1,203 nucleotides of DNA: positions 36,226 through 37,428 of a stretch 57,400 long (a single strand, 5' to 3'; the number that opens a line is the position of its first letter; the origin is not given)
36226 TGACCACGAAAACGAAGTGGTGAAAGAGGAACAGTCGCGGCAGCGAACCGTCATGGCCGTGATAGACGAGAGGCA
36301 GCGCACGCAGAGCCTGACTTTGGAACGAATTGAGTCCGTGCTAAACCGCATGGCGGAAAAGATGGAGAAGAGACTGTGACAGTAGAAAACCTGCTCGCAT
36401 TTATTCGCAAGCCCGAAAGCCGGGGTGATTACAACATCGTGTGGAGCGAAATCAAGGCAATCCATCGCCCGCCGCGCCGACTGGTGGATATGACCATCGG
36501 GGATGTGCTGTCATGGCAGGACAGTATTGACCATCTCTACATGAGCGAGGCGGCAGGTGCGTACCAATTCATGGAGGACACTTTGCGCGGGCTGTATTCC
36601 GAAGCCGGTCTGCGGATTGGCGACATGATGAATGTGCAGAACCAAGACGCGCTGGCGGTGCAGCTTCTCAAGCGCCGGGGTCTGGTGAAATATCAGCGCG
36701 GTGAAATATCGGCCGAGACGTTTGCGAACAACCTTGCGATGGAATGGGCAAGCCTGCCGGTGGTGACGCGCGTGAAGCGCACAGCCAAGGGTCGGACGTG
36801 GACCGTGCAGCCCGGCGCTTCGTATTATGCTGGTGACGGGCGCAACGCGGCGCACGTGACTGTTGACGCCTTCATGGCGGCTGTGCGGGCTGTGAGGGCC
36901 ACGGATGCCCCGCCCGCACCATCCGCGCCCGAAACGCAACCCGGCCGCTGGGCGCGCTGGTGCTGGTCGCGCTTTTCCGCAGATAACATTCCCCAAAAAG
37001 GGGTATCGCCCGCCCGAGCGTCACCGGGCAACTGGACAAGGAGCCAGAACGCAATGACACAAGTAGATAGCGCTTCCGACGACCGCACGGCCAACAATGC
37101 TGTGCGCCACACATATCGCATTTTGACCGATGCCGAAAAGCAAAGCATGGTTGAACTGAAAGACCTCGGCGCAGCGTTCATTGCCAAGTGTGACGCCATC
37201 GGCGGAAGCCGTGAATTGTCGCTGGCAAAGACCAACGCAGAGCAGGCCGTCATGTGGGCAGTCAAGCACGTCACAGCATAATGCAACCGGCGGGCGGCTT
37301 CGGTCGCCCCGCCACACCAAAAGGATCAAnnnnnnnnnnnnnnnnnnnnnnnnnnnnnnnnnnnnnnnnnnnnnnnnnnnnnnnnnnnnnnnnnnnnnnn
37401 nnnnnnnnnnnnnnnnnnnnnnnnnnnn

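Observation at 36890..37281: Acb2/Tad1-like sponge domain in frame with the endolysin behind its own strong RBS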

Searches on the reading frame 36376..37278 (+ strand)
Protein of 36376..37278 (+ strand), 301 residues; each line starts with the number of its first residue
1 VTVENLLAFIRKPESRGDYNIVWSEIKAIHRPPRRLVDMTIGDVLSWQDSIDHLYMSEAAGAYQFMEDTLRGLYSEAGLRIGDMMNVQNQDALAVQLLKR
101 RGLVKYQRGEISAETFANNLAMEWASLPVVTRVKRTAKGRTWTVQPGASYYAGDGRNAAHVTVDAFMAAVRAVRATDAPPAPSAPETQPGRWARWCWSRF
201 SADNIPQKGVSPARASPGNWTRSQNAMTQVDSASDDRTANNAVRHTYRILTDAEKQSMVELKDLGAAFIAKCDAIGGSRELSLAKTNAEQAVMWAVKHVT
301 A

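Call 3: search_protein_families(library=pfam, proteins=[window:36376-37278:+], max_evalue=1)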
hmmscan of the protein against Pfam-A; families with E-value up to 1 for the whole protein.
window:36376-37278:+ (301 aa): 2 families
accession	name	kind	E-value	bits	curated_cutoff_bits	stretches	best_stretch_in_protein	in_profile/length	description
PF24729.2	Acb2_Tad1_hairpin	-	4.9e-17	62.3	27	1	246-300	1-57/58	Acb2/Tad1, hairpin domain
PF19797.4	DUF6281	-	0.17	12.4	28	1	242-297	10-62/100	Family of unknown function (DUF6281)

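Call 4: search_protein_families(library=phrogs, proteins=[window:36376-37278:+], max_evalue=0.1)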
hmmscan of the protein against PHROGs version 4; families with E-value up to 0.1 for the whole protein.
window:36376-37278:+ (301 aa): 9 families
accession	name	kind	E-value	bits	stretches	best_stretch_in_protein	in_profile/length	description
phrog_90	-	lysis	3.5e-24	85.6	1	5-176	658-826/1168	endolysin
phrog_37890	-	unknown function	1.7e-10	41.1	1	34-190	287-436/632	-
phrog_30077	-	unknown function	8.9e-07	29.1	1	34-183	486-621/674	-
phrog_430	-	tail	1.4e-05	24.7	1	56-152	569-654/868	baseplate hub subunit and tail lysozyme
phrog_717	-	unknown function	0.00023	21.7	1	194-300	167-282/289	-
phrog_1454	-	unknown function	0.0073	17.4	1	278-297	52-71/81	-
phrog_15810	-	unknown function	0.014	16.5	1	273-295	28-50/55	-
phrog_14434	-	unknown function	0.046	14.5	1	278-298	28-47/53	-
phrog_28672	-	other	0.061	12.9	0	57-135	62-140/397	metallo-endopeptidase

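Call 5: search_dna_similar(query=window:36376-37278:+, collection=phages, mode=protein, max_rows=40)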
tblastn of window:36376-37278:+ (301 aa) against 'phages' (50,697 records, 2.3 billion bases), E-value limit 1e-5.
Records with a match: 53; places in all: 53; records where one place covers at least 80% of the query: 0.
Best place of each record, by identity: 60-80% 1; <60% 52.
By first word of the organism name: Rhizobium 25; Synechococcus 12; Sinorhizobium 4; Dunaliella 2; Cyanophage 2; Agrobacterium 2; Acinetobacter 2; Xanthomonas 2; Stappia 1; Caudoviricetes 1.
By host as written in the record: - 6; Rhizobium etli kim5 4; Synechococcus sp. 4; Rhizobium etli Brasil5 3; Dunaliella viridis var. palmelloides Teodoresco (Chlorophyta) 2; Rhizobium phaseoli BRASIL5 2; Prochlorococcus sp. NATL2A 2; Agrobacterium tumefaciens C58 2; and 24 more.
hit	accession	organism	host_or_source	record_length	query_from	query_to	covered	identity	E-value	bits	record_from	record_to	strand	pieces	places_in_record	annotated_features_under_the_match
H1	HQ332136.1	Dunaliella viridis virus SI2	Dunaliella viridis var. palmelloides ...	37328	165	301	46%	53.0%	6e-30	125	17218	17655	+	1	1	hypothetical protein (x2)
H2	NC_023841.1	Dunaliella viridis virus SI2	Dunaliella viridis var. palmelloides ...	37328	165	301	46%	53.0%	6e-30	125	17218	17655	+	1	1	hypothetical protein (x2)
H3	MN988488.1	Rhizobium phage RHph_Y1_20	Rhizobium etli Y1_20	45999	6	186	60%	39.3%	3e-24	108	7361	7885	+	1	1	lysozyme-like protein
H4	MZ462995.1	Stappia phage SI01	Stappia indica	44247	6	178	57%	40.8%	3e-23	105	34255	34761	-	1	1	muramidase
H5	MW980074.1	Rhizobium phage RHEph27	Rhizobium etli sv. phaseoli CFN42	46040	6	186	60%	38.8%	6e-24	107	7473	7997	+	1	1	lysozyme-like protein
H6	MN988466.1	Rhizobium phage RHph_TM34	Rhizobium etli CFN42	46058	6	186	60%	38.8%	6e-24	107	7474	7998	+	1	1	lysozyme-like protein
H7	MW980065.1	Rhizobium phage RHEph15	Rhizobium etli sv. phaseoli N1314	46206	6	186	60%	38.8%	6e-24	107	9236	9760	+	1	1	lysozyme-like protein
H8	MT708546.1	Rhizobium phage Paso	Bradyrhizobium japonicum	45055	6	170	55%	42.4%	2e-22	103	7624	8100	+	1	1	transmembrane-domain-containing SAR endolysin transglycosylase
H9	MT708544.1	Rhizobium phage Palo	Rhizobium phaseoli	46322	6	166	53%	43.4%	2e-22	102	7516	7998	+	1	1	transmembrane-domain-containing SAR endolysin transglycosylase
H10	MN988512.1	Rhizobium phage RHph_Y48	Rhizobium phaseoli IE2737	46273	6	186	60%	38.3%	3e-23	105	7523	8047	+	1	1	lysozyme-like protein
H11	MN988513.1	Rhizobium phage RHph_Y86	Rhizobium phaseoli 14C-2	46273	6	186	60%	38.3%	3e-23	105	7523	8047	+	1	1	lysozyme-like protein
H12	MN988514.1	Rhizobium phage RHph_Y2_7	Rhizobium etli Y2_7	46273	6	186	60%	38.3%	3e-23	105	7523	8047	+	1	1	lysozyme-like protein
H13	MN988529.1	Rhizobium phage RHph_I38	Rhizobium phaseoli BRASIL5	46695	6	166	53%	41.0%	2e-21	100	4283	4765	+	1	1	lysozyme-like protein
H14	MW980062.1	Rhizobium phage RHph_I40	Rhizobium leguminosarum sv. phaseoli ...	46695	6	166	53%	41.0%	2e-21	100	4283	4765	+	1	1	lysozyme-like protein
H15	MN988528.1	Rhizobium phage RHph_N37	Rhizobium phaseoli KIM5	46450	6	166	53%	39.8%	3e-21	100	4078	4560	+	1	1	lysozyme-like protein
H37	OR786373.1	Sinorhizobium phage Aussie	Sinorhizobium meliloti NRRL L-50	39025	230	300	24%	62.0%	3e-19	94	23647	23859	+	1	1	hypothetical protein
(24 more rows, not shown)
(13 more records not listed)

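Call 7: get_annotated_region(hit=H2, flank=4000)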
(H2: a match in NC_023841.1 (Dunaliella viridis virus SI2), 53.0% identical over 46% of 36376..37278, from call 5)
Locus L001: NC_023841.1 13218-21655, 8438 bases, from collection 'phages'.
description: Dunaliella viridis virus SI2 genomic sequence.
organism: Dunaliella viridis virus SI2 (NCBI taxid 754069)
taxonomy: Viruses; Duplodnaviria; Heunggongvirae; Uroviricota; Caudoviricetes
host: Dunaliella viridis var. palmelloides Teodoresco (Chlorophyta); source: Crimea, Black Sea near Sevastopol, Martinova Bay; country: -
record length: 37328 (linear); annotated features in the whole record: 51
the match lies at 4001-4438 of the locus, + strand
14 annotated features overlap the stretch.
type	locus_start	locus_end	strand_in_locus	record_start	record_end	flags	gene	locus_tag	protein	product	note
CDS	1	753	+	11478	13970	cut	-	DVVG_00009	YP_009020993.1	virion structural protein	-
CDS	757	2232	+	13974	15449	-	-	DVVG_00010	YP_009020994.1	hypothetical protein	-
CDS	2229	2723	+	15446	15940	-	-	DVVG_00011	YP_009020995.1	hypothetical protein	-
CDS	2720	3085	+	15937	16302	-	-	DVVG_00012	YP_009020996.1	hypothetical protein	-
CDS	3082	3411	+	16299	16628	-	-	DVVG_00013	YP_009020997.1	hypothetical protein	-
CDS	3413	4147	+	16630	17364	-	-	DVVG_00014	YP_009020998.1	hypothetical protein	-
CDS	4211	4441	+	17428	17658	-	-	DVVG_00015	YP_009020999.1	hypothetical protein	-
CDS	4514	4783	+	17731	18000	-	-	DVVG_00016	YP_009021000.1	hypothetical protein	-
CDS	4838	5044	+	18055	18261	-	-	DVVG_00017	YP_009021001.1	holin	-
CDS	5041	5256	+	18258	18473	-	-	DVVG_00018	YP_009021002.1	hypothetical protein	-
CDS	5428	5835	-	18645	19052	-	-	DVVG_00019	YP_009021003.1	hypothetical protein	-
CDS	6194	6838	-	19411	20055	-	-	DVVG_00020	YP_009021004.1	hypothetical protein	-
CDS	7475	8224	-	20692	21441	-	-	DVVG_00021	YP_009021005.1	Erf-like ssDNA annealing protein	-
CDS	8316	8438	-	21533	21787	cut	-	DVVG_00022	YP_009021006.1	hypothetical protein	-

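Call 8: get_annotated_region(hit=H37, flank=3000)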
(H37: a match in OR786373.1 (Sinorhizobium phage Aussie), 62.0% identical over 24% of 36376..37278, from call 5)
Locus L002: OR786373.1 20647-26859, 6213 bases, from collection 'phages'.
description: Sinorhizobium phage Aussie, complete genome.
organism: Sinorhizobium phage Aussie (NCBI taxid 2981546)
taxonomy: Viruses; Duplodnaviria; Heunggongvirae; Uroviricota; Caudoviricetes
host: Sinorhizobium meliloti NRRL L-50; source: soil; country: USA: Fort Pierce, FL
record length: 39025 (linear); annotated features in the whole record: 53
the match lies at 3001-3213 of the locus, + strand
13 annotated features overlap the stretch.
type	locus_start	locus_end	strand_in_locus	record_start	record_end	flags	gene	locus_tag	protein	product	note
CDS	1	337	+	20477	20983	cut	-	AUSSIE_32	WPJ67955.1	hypothetical protein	-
CDS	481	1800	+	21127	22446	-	-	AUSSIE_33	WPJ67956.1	major capsid protein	-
CDS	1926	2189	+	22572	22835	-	-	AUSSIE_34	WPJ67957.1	hypothetical protein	-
CDS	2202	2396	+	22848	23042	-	-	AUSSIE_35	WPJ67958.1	hypothetical protein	-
CDS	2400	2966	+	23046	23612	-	-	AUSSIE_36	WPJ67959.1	head-to-tail adaptor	-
CDS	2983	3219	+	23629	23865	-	-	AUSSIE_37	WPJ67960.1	hypothetical protein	-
CDS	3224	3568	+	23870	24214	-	-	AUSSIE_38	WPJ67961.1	head-to-tail stopper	-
CDS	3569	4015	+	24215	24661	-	-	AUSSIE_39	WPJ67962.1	morphogenesis protein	-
CDS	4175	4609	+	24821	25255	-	-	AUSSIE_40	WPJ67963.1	tail terminator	-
CDS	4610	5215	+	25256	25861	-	-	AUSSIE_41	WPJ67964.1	major tail protein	-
CDS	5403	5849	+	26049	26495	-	-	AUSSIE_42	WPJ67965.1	hypothetical protein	-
CDS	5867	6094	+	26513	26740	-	-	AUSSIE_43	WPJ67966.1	hypothetical protein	-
CDS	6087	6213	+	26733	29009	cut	-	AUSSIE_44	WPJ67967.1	tape measure protein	-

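Call 11: find_homologous_proteins(query=window:36376-37278:+, max_evalue=0.001)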
Query window:36376-37278:+ (301 aa): 633 proteins with E <= 0.001 among 3124 candidates; the best 120 are listed.
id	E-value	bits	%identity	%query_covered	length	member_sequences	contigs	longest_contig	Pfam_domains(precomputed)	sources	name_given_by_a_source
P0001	4.3e-198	675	100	100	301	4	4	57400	PF24729.3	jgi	-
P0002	5.8e-117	408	95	64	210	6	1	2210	-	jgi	-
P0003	4.5e-107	376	90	63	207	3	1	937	-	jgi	-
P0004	1.1e-68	250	69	57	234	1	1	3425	-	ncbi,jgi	jgi:muramidase (phage lysozyme)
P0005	4.6e-68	248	65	62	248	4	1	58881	-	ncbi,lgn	-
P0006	2.0e-64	236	65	58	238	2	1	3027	-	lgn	-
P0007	2.4e-63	232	62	64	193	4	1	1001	-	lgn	-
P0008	4.3e-63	232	61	63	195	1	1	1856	-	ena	-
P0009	1.2e-62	230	62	60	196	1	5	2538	-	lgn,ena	-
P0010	4.3e-61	225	61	63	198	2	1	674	-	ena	-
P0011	1.5e-60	223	61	58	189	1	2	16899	-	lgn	-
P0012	3.6e-60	222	57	63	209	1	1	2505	-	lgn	-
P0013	5.9e-60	221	59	61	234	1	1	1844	-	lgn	-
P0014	2.4e-59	219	61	64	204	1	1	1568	-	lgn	-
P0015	9.7e-59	217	60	65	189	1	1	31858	-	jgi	-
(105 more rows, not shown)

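Call 13: find_encoding_contigs(protein=P0002, flank=5000)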
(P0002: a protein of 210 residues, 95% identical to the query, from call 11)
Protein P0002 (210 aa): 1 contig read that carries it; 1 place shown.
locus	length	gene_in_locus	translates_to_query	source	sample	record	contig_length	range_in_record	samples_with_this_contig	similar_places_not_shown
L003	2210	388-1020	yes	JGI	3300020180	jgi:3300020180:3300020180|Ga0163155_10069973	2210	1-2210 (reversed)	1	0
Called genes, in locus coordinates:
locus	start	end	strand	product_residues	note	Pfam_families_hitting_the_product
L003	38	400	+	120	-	-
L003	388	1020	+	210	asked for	-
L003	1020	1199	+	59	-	-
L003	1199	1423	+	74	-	-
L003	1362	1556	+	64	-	-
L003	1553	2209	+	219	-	?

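Call 14: find_encoding_contigs(protein=P0001, flank=3000, max_places=10)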
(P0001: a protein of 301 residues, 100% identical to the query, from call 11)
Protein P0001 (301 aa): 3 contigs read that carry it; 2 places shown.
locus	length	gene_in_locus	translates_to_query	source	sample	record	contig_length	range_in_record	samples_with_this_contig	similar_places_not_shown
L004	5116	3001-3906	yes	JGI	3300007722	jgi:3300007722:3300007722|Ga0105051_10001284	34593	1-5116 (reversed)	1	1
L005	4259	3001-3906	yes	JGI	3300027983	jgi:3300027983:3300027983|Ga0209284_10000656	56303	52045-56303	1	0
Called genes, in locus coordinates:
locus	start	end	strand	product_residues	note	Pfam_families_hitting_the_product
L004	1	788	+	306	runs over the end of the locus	-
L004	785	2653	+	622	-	PF00135:COesterase, PF20434:BD-FAE, PF07859:Abhydrolase_3 (weak)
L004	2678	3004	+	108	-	-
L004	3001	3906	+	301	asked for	PF24729:Acb2_Tad1_hairpin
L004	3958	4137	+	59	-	-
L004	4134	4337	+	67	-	-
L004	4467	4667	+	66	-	-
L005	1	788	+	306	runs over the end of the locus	-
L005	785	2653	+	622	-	PF00135:COesterase, PF20434:BD-FAE, PF07859:Abhydrolase_3 (weak)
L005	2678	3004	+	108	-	-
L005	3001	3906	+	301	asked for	PF24729:Acb2_Tad1_hairpin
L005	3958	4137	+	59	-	-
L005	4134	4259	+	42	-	?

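Call 17: find_encoding_contigs(protein=P0124, flank=3000, max_places=10)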
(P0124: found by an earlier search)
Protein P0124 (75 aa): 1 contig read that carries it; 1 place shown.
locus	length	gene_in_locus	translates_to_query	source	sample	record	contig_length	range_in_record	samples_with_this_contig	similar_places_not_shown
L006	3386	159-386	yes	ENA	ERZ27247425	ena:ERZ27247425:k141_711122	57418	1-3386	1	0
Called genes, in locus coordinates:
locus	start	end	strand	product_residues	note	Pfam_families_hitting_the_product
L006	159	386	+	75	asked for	PF24729:Acb2_Tad1_hairpin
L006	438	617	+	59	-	-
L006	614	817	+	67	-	-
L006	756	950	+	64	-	-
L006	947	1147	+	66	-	-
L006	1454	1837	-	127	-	-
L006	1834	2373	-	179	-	-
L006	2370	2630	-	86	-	-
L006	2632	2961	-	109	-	-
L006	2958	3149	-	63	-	-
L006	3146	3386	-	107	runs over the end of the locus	-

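Call 18: find_encoding_contigs(protein=P0125, flank=3000, max_places=10)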
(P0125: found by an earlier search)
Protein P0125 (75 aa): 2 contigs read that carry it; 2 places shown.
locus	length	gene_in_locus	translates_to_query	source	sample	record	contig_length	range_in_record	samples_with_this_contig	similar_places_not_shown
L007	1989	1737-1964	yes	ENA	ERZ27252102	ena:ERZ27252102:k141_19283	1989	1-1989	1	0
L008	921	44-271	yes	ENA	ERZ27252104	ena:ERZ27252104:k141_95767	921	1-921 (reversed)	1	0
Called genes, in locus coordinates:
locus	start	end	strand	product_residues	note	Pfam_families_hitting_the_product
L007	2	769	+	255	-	?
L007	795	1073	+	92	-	-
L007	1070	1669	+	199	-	PF05838:Glyco_hydro_108, PF09374:PG_binding_3 (weak)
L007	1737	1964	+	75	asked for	PF24729:Acb2_Tad1_hairpin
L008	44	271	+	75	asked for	PF24729:Acb2_Tad1_hairpin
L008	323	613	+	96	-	-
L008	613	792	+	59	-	-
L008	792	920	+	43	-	?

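Call 52: search_protein_families(library=pfam, proteins=[L001:3377-4144:+], max_evalue=0.01)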
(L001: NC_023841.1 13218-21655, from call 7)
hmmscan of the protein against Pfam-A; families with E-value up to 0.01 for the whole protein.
L001:3377-4144:+ (256 aa): 1 family
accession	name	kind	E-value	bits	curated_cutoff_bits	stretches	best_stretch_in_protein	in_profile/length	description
PF00182.24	Glyco_hydro_19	-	2.2e-05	24.8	25.5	1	116-148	105-137/232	Chitinase class I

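Call 70: search_protein_families(library=phrogs, proteins=[L008:323-610:+], max_evalue=0.01)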
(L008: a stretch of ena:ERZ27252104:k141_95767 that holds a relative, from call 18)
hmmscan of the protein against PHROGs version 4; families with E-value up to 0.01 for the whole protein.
L008:323-610:+ (96 aa): 3 families
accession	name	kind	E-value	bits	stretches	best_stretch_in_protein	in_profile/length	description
phrog_419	-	unknown function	3.9e-24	86.6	1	1-96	42-123/300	-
phrog_4502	-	unknown function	3.4e-17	64.1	1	2-96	3-86/190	-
phrog_1810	-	unknown function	7.6e-12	46.6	1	2-96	9-92/166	-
